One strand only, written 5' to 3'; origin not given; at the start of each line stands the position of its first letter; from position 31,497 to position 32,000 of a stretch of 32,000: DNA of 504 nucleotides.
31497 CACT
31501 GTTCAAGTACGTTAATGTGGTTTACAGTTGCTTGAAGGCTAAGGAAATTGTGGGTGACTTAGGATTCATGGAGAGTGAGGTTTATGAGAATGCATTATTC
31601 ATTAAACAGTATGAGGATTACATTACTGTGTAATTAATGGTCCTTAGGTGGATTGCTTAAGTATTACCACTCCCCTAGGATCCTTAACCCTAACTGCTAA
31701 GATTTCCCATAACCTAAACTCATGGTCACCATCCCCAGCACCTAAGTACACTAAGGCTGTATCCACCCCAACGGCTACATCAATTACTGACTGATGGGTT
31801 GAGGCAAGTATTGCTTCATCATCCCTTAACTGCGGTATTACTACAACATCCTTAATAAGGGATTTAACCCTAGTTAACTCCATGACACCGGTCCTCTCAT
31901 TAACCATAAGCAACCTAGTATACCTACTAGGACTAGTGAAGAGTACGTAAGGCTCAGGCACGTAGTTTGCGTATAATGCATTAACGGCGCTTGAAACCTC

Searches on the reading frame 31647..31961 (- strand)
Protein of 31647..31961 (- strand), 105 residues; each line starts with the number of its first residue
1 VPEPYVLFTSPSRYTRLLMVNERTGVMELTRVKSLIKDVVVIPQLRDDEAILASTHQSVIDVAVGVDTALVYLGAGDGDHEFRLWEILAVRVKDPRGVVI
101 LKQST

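Call 57: search_protein_families(library=pfam, proteins=[window:31647-31961:-], max_evalue=0.00001)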
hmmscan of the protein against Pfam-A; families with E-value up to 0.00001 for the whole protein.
window:31647-31961:- (105 aa): 1 family
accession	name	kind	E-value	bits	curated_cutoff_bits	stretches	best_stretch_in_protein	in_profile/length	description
PF04454.18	Linocin_M18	-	8.9e-13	48.5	24.3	1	3-88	167-252/253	Encapsulating protein for peroxidase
